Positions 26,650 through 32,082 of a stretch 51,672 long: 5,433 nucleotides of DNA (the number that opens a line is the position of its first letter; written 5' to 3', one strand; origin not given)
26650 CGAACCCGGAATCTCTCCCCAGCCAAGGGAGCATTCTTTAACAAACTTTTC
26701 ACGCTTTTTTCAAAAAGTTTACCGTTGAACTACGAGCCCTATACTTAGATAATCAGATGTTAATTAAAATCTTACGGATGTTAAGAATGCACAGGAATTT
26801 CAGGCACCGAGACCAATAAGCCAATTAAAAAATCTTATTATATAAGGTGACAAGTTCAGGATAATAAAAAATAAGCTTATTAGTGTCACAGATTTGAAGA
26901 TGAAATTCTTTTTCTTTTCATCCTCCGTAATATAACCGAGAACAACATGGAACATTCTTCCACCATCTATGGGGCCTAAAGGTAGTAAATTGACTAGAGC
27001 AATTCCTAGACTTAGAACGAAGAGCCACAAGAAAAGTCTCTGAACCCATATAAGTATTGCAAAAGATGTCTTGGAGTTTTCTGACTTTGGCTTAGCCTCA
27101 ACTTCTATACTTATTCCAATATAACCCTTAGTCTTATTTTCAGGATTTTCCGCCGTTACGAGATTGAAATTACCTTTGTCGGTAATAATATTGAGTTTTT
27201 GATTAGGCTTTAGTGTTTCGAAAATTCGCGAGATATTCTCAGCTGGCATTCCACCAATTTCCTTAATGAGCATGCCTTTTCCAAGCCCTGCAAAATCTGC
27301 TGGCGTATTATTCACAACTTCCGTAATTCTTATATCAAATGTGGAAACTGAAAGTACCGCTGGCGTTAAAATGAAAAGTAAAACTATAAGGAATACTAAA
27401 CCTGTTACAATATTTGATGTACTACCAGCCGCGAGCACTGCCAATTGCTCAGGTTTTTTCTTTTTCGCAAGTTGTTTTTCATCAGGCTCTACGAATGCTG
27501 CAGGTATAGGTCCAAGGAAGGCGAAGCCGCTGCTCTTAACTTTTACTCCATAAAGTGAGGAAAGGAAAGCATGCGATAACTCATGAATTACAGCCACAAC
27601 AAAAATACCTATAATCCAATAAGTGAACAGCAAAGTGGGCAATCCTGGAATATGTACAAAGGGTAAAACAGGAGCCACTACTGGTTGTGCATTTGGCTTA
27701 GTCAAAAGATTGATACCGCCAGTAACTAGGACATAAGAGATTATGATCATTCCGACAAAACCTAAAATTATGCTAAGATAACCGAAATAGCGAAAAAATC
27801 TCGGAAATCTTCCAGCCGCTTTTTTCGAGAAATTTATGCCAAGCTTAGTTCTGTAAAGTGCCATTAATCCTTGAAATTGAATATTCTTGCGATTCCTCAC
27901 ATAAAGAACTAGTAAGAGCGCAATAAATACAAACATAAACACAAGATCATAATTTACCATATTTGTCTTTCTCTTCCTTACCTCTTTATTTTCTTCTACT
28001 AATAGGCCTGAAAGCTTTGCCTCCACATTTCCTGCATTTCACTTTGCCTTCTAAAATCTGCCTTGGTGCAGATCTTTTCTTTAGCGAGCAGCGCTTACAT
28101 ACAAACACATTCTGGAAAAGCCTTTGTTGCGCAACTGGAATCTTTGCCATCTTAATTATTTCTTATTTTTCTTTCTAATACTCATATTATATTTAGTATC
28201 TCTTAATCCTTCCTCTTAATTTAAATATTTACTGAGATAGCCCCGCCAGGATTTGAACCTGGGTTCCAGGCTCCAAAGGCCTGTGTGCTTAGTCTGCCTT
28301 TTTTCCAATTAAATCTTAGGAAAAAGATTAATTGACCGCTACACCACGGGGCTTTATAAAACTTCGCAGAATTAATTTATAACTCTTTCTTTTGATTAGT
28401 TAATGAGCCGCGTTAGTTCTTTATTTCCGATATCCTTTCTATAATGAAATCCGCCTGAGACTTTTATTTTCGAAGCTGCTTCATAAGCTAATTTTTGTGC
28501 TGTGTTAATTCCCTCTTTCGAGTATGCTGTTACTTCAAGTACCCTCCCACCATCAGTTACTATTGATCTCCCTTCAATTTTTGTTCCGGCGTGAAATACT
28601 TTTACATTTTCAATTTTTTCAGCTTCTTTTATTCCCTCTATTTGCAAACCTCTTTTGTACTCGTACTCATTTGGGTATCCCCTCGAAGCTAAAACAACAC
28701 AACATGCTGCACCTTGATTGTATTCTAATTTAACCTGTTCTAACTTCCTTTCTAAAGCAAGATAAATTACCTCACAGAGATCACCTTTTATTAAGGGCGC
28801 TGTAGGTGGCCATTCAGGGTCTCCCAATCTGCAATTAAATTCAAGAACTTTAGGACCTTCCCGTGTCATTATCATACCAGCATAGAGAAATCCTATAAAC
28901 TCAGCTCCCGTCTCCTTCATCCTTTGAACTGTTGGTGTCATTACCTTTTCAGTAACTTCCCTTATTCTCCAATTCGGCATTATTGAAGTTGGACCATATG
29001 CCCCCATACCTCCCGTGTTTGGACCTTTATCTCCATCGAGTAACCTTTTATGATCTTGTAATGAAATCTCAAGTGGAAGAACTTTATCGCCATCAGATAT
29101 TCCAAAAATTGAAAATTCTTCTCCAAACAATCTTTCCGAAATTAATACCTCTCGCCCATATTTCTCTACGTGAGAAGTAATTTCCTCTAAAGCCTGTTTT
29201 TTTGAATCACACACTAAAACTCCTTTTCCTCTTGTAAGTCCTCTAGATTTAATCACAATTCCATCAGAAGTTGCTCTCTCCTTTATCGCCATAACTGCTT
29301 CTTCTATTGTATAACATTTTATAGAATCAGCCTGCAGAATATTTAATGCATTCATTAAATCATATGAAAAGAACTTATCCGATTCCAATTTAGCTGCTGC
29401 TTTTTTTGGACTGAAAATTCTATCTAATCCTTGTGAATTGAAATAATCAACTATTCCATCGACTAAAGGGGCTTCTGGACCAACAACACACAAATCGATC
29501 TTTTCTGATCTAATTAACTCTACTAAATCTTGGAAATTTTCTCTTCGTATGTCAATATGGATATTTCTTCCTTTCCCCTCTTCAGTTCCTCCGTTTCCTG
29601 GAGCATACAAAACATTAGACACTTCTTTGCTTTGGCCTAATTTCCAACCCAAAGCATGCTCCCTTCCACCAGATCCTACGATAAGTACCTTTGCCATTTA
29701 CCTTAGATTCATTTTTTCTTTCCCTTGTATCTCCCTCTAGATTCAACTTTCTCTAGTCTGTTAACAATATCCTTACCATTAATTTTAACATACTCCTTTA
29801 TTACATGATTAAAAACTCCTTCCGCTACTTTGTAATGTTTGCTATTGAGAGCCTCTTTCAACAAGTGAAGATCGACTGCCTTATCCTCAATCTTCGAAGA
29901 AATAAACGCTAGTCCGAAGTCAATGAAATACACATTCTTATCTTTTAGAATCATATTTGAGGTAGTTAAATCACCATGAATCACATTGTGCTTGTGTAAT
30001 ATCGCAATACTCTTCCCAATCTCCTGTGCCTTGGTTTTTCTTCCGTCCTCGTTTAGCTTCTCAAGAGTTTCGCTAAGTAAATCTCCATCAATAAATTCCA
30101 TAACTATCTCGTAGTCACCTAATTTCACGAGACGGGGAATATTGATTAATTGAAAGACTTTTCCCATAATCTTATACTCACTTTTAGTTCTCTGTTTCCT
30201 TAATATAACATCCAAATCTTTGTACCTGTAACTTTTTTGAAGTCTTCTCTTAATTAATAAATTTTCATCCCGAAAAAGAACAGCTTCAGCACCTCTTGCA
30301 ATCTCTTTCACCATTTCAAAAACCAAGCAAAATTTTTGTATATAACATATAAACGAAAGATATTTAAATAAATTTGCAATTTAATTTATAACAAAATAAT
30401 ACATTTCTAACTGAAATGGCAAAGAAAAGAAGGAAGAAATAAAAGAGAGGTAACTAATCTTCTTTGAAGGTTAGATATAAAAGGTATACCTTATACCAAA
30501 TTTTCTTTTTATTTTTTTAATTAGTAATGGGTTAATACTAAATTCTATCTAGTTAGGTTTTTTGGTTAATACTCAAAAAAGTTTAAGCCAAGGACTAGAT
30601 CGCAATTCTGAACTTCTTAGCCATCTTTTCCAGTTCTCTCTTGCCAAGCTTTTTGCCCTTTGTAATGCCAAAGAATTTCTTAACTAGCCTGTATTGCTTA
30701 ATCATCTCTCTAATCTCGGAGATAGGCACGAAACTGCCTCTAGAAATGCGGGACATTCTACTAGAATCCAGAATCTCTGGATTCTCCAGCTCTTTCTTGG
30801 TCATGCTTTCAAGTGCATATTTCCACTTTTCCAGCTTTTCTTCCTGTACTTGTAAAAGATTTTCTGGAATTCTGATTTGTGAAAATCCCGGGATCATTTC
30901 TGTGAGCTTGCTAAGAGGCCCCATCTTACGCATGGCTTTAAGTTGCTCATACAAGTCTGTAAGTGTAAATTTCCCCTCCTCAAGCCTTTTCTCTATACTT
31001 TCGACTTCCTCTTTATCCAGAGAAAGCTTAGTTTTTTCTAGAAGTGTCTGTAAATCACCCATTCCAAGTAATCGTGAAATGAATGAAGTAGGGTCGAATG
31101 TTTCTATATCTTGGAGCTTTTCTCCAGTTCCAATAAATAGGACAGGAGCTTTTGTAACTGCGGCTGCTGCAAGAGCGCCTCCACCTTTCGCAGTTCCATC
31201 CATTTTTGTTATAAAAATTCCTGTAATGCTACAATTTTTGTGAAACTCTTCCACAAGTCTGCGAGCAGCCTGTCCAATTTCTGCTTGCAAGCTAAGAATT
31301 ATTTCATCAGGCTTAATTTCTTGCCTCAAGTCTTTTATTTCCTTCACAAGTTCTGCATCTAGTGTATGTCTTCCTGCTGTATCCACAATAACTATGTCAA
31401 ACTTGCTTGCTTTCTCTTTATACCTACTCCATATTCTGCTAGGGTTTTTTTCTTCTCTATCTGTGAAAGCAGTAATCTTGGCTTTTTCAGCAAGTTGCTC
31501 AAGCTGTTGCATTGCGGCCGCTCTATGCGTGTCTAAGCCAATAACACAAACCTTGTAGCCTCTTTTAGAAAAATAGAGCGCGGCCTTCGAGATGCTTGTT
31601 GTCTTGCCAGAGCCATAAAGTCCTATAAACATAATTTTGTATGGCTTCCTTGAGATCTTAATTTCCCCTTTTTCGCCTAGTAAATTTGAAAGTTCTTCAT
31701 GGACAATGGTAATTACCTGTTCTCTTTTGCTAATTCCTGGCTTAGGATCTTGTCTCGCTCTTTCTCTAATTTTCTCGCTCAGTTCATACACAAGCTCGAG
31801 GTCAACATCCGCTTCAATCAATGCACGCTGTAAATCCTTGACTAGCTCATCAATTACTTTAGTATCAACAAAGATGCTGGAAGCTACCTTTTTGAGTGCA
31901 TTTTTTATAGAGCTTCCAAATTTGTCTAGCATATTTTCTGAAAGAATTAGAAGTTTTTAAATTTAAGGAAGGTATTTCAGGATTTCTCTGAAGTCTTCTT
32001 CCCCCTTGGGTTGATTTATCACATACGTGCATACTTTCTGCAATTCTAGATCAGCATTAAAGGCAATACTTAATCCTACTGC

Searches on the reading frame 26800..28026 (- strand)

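Call 73: search_protein_families(library=pfam, proteins=[window:26800-28026:-], max_evalue=0.00001)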
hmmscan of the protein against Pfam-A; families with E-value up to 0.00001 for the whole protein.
window:26800-28026:- (408 aa): 1 family
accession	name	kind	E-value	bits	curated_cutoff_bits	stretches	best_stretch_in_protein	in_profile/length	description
PF02163.28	Peptidase_M50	-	1.9e-22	80.1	27.2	1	137-387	2-217/221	Peptidase family M50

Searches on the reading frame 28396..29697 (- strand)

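Call 73: search_protein_families(library=pfam, proteins=[window:28396-29697:-], max_evalue=0.00001)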
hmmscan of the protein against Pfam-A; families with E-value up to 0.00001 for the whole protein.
window:28396-29697:- (433 aa): 3 families
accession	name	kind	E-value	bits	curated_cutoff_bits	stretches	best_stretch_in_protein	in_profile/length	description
PF01071.24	GARS_A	-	1.4e-55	188.6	27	1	107-295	2-193/194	Phosphoribosylglycinamide synthetase, ATP-grasp (A) domain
PF02844.21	GARS_N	-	6.4e-33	113.9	29.5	1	3-105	2-100/100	Phosphoribosylglycinamide synthetase, N domain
PF02843.22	GARS_C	-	1.1e-26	93.4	34.8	1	331-426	1-92/92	Phosphoribosylglycinamide synthetase, C domain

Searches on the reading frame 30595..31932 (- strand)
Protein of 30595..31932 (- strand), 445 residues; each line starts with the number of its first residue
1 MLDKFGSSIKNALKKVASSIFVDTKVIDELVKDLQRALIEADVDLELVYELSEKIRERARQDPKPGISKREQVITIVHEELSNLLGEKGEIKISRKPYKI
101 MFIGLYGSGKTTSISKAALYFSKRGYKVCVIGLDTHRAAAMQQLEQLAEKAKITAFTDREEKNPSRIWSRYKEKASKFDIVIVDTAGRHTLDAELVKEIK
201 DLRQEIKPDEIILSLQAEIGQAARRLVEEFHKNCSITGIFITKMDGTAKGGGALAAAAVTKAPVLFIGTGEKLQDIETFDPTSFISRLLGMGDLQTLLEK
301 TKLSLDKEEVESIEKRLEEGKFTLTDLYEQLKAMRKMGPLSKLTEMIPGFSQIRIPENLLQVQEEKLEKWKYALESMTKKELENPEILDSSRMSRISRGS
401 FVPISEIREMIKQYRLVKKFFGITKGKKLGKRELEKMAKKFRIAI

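Call 73: search_protein_families(library=pfam, proteins=[window:30595-31932:-], max_evalue=0.00001)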
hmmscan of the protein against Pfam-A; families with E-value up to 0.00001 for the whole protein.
window:30595-31932:- (445 aa): 3 families
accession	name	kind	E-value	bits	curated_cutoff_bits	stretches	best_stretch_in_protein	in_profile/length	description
PF00448.28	SRP54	-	2.1e-63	214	22.7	1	98-290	2-196/196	SRP54-type protein, GTPase domain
PF02978.25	SRP_SPB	-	3.1e-27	95.2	27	1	321-420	1-90/91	Signal peptide binding domain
PF02881.24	SRP54_N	-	1.2e-15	57.9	22.4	1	5-81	1-75/75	SRP54-type protein, helical bundle domain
